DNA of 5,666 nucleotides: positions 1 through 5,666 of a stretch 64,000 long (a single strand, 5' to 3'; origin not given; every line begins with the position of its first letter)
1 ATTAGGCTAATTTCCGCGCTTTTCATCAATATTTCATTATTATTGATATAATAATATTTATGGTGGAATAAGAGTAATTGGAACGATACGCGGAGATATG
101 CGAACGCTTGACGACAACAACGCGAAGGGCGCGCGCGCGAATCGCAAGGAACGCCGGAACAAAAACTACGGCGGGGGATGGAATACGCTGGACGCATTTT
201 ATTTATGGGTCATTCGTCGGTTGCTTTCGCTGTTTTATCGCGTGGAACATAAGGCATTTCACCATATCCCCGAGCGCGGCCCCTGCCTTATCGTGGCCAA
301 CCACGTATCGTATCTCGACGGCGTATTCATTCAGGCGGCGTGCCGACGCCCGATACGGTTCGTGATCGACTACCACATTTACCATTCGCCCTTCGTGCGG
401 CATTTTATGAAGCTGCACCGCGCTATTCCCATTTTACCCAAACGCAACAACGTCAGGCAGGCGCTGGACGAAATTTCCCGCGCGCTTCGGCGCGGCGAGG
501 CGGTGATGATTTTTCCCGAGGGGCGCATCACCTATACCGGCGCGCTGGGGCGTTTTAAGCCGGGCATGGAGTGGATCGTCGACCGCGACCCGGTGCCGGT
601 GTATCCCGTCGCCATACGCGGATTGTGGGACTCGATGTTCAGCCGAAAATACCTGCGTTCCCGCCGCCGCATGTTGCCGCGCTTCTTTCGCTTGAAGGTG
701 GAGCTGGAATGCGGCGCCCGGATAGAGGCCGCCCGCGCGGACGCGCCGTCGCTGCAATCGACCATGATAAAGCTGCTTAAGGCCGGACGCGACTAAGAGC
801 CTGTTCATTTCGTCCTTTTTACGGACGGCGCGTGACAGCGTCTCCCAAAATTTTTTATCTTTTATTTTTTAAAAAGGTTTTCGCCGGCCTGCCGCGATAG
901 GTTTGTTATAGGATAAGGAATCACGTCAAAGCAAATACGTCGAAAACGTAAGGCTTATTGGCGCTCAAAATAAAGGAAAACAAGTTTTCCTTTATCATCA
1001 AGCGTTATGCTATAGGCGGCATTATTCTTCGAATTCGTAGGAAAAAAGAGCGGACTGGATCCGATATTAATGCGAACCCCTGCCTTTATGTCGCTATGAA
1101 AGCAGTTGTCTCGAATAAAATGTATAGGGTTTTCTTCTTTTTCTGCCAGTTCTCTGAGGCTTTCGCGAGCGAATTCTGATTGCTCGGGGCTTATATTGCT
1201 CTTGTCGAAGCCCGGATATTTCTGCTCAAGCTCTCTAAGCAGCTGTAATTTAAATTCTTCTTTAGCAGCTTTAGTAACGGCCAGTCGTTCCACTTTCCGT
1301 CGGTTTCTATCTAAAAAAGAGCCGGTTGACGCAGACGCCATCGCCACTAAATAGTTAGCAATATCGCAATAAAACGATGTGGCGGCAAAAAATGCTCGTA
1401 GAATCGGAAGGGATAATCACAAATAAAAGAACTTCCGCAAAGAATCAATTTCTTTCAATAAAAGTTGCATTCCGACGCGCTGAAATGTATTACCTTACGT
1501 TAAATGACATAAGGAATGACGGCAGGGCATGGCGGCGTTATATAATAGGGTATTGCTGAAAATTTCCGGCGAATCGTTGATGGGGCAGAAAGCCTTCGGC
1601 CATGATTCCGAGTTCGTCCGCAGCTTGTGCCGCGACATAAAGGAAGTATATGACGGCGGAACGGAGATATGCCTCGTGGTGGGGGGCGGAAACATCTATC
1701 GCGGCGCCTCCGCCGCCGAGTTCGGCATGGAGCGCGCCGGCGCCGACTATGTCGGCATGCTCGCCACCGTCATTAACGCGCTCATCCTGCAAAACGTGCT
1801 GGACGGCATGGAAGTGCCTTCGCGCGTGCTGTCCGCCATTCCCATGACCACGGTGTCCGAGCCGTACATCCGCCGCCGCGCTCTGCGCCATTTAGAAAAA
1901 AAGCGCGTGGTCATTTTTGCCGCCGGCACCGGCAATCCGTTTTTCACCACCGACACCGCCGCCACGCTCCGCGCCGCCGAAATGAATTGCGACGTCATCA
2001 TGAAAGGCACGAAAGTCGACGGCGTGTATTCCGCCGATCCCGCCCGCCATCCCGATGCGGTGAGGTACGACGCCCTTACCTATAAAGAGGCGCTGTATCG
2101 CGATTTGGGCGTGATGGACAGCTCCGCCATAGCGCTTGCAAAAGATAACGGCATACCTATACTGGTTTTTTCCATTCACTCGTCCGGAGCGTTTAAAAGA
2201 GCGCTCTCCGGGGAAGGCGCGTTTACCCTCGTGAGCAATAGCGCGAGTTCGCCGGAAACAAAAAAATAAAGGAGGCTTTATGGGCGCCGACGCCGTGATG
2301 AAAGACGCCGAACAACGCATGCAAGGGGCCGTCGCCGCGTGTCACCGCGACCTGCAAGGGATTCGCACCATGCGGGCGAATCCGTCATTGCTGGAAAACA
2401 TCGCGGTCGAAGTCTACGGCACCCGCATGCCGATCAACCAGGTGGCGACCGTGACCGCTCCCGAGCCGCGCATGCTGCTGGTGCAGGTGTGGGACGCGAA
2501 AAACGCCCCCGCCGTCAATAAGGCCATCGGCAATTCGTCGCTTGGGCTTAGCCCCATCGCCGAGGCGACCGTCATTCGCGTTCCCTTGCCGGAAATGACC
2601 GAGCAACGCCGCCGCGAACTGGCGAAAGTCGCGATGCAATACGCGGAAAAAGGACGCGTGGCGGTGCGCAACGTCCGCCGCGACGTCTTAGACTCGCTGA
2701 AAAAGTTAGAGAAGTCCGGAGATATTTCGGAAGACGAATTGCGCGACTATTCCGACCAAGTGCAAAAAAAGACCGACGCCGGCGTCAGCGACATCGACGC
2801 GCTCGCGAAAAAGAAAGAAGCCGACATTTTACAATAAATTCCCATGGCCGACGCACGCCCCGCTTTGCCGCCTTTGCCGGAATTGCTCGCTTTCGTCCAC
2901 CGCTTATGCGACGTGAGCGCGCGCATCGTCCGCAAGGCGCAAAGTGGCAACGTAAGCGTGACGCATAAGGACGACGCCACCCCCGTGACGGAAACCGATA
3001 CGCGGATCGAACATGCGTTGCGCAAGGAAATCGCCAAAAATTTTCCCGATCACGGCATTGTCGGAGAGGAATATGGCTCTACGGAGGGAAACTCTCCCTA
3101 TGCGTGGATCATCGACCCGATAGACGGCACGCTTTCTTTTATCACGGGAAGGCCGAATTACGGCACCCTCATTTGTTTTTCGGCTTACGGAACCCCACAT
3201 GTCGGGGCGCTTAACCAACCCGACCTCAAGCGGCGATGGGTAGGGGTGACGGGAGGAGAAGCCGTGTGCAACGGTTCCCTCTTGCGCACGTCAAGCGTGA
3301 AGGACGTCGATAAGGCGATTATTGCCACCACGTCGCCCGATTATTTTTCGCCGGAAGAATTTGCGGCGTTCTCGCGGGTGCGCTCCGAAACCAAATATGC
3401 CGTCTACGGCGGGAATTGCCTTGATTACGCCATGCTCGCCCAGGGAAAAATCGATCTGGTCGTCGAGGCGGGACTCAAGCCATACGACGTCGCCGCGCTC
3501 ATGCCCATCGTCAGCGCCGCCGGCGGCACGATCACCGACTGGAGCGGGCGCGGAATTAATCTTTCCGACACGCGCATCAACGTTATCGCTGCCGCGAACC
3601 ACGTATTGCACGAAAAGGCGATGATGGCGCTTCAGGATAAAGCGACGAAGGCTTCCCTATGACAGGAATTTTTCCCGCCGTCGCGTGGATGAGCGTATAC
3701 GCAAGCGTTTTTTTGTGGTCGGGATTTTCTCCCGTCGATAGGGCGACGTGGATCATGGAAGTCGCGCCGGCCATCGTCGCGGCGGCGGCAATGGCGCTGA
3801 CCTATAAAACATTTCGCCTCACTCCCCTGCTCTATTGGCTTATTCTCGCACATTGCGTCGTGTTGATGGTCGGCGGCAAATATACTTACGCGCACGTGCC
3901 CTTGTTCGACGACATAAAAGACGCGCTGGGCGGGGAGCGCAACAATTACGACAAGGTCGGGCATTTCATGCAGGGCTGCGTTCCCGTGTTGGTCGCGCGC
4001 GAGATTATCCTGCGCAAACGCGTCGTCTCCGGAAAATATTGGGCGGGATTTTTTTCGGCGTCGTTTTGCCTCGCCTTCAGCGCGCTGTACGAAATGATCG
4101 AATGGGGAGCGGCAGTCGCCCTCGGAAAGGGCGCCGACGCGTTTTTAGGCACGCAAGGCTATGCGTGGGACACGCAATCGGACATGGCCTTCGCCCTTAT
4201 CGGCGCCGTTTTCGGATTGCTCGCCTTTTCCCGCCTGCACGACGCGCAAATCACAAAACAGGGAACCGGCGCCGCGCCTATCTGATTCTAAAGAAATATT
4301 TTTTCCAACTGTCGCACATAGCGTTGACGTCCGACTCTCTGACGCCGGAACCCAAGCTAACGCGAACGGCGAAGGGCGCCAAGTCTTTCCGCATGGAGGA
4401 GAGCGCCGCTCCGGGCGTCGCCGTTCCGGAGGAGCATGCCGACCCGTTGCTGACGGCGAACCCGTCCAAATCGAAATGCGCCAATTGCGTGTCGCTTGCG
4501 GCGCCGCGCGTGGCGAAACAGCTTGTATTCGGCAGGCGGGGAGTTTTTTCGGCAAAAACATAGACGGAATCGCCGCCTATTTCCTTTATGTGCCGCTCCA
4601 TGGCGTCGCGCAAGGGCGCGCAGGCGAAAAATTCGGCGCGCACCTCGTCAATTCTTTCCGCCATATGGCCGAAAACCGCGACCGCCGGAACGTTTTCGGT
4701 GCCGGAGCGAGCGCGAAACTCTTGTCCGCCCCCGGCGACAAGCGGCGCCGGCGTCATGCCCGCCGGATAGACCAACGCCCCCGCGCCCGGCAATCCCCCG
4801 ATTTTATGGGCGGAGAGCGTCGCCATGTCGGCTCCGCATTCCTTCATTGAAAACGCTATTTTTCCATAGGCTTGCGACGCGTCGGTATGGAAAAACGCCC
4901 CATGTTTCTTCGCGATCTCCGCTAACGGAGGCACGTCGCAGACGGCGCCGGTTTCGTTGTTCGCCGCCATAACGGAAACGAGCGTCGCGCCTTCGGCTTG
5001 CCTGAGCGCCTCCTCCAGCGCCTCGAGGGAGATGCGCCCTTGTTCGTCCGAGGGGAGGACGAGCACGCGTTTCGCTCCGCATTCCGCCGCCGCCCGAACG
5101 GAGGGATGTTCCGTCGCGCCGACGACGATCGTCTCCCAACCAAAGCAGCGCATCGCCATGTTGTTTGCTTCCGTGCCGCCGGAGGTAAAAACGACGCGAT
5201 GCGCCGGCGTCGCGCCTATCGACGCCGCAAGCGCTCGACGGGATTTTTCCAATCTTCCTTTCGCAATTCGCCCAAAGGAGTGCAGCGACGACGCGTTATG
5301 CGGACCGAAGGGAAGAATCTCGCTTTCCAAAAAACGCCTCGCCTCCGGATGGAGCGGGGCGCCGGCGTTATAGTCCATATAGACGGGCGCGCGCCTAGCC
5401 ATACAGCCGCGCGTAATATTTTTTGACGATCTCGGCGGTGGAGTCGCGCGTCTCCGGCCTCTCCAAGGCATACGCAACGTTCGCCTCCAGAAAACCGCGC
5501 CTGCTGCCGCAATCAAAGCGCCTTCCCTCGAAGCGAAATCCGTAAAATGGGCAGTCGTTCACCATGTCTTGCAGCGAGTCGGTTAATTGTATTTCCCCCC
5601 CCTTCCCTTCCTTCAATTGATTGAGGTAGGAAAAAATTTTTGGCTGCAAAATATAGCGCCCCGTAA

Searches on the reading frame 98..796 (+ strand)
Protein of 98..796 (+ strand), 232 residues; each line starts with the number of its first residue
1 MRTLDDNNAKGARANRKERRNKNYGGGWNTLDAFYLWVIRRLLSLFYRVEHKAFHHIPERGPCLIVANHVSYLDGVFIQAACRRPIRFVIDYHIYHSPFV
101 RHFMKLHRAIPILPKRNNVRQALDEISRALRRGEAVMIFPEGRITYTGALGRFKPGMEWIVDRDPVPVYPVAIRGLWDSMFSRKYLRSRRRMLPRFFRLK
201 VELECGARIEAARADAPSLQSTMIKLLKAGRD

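Call 12: search_protein_families(library=pfam, proteins=[window:98-796:+], max_evalue=0.01)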
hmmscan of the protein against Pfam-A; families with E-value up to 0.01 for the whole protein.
window:98-796:+ (232 aa): 1 family
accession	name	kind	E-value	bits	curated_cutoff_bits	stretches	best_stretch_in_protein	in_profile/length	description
PF01553.26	Acyltransferase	-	3.1e-25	89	23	1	50-173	3-131/132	Acyltransferase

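Call 73: find_encoding_contigs(protein=window:98-796:+, flank=10000, max_places=3)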
Protein window:98-796:+ (232 aa): 1 contig read that carries it; 1 place shown.
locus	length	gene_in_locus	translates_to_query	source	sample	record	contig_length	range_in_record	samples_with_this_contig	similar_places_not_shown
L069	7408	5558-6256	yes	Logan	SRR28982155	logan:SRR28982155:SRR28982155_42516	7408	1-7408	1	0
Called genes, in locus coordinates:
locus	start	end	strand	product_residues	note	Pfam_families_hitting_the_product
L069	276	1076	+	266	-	-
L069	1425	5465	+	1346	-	PF27051:TamB_N (faint), PF04357:TamB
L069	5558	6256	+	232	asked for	PF01553:Acyltransferase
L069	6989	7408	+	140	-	?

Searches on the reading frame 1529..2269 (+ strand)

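Call 12: search_protein_families(library=pfam, proteins=[window:1529-2269:+], max_evalue=0.01)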
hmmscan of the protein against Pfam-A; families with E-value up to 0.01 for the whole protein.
window:1529-2269:+ (246 aa): 1 family
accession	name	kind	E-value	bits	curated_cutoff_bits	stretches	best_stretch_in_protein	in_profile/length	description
PF00696.33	AA_kinase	-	3.5e-33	115.7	24.9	1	6-215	1-234/234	Amino acid kinase family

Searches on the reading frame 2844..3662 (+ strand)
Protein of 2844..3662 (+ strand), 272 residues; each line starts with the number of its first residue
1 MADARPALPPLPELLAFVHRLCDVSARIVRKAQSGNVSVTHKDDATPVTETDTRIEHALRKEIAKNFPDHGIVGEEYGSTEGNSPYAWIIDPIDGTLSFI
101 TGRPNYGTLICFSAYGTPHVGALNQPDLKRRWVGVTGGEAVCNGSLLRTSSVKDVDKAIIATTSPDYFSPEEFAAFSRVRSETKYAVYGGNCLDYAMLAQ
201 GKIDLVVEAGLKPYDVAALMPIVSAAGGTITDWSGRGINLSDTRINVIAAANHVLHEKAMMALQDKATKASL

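Call 12: search_protein_families(library=pfam, proteins=[window:2844-3662:+], max_evalue=0.01)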
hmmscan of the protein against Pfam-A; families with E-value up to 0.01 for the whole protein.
window:2844-3662:+ (272 aa): 1 family
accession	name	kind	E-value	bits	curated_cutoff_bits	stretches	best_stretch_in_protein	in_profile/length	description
PF00459.30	Inositol_P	-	3.2e-52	178.1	27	1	14-264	5-267/271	Inositol monophosphatase family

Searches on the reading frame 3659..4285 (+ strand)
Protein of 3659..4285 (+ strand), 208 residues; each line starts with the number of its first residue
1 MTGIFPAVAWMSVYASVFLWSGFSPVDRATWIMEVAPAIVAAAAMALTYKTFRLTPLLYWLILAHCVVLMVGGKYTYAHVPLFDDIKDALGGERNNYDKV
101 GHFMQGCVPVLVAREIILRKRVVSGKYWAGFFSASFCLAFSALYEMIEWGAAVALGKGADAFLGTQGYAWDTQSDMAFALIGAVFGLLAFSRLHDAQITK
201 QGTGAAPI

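Call 12: search_protein_families(library=pfam, proteins=[window:3659-4285:+], max_evalue=0.01)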
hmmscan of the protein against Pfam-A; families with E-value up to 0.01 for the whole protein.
window:3659-4285:+ (208 aa): 2 families
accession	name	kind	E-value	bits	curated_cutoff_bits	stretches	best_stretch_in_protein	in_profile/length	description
PF09997.14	DUF2238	-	4.1e-55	185.9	26.4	1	40-179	2-140/140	Predicted membrane protein (DUF2238)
PF23809.1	Phage_holin_9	-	0.0057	16.9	27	1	125-196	47-118/130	Bacteriophage holin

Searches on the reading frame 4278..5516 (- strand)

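Call 12: search_protein_families(library=pfam, proteins=[window:4278-5516:-], max_evalue=0.01)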
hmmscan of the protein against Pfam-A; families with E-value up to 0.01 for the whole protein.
window:4278-5516:- (412 aa): 5 families
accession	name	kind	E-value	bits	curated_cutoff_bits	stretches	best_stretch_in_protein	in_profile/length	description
PF00266.25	Aminotran_5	-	5.5e-47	161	21.5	1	45-399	1-370/371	Aminotransferase class-V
PF00155.27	Aminotran_1_2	-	5.4e-11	42.7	19.7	1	75-225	29-196/361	Aminotransferase class I and II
PF01041.23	DegT_DnrJ_EryC1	-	1.3e-10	41.5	19.8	1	95-220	32-153/360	DegT/DnrJ/EryC1/StrS aminotransferase family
PF01212.27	Beta_elim_lyase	-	6.8e-09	35.9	27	1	103-248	45-209/288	Beta-eliminating lyase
PF00282.25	Pyridoxal_deC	-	2.1e-05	23.9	27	1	130-218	148-238/375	Pyridoxal-dependent decarboxylase conserved domain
